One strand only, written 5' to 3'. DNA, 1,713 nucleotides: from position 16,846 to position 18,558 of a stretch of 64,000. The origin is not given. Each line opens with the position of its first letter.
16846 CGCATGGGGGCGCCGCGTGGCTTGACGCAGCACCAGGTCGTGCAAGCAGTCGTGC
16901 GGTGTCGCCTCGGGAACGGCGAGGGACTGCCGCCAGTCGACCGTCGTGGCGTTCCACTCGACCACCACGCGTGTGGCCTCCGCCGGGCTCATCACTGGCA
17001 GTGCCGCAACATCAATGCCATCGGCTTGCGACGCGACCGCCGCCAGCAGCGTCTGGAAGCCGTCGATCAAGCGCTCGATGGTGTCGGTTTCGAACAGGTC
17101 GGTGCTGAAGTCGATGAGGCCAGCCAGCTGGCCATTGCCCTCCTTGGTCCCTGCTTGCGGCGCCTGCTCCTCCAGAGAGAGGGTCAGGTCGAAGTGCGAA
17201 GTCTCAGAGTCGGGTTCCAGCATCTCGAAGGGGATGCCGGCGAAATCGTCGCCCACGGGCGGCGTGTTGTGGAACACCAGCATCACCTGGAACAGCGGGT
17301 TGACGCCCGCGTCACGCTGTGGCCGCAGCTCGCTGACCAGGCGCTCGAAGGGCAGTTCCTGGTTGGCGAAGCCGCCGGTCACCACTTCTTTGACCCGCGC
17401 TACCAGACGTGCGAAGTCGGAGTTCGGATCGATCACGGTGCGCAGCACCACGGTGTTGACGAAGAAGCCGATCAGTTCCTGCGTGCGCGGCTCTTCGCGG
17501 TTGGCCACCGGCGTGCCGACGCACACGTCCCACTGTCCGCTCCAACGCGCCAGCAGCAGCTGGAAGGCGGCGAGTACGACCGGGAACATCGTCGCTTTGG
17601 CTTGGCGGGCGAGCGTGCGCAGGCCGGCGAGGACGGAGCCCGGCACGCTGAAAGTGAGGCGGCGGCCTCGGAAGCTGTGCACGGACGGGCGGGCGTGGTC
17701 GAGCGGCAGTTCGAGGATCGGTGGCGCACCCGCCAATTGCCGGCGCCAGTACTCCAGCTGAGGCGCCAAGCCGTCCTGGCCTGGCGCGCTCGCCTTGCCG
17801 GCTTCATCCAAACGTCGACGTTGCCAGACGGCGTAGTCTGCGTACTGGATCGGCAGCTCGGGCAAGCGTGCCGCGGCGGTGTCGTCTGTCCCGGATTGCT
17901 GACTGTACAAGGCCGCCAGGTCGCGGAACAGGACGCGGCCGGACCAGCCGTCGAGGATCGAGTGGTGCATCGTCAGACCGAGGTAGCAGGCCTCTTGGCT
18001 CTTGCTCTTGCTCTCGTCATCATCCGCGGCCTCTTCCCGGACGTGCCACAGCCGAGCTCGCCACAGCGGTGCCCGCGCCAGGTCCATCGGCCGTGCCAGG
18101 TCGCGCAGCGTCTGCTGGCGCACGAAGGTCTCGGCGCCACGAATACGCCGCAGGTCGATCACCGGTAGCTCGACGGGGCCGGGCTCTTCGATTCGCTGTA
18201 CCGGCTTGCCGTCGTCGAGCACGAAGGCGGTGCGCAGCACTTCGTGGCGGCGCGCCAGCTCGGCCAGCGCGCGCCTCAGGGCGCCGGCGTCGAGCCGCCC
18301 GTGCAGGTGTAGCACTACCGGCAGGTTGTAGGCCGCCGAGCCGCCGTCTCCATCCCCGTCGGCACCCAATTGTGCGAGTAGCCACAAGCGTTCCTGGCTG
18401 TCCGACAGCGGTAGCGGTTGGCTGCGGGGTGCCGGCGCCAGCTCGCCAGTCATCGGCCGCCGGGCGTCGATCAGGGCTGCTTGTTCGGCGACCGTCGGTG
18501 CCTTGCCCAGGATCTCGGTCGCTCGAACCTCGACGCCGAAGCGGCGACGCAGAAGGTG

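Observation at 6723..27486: Compact NRPS-PKS biosynthetic operon with kynurenine 3-monooxygenase, O-methyltransferase, reductive release and a Cys-type A domain behind a non-cyclising C domain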

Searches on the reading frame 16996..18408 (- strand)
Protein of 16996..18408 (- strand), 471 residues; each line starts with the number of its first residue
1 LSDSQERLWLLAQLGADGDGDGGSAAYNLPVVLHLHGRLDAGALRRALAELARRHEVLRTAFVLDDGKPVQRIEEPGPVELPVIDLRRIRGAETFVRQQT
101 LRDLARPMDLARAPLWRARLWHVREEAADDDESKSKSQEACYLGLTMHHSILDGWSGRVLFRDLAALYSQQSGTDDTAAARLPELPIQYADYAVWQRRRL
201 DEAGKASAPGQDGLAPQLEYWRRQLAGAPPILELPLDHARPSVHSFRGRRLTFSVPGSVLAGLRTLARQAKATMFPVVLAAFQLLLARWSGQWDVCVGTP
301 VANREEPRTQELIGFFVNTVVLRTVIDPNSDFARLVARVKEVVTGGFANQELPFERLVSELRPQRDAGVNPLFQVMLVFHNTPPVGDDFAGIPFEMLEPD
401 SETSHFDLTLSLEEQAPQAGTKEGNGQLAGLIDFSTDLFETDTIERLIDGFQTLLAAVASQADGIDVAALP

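Call 60: search_protein_families(library=pfam, proteins=[window:16996-18408:-], max_evalue=1)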
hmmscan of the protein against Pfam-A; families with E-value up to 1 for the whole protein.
window:16996-18408:- (471 aa): 2 families
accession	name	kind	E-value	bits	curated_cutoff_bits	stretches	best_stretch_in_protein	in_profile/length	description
PF00668.25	Condensation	-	6.9e-90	302.4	30.6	1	1-462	7-437/456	Condensation domain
PF07247.17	AATase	-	0.37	9.8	22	1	101-175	127-191/500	Alcohol acetyltransferase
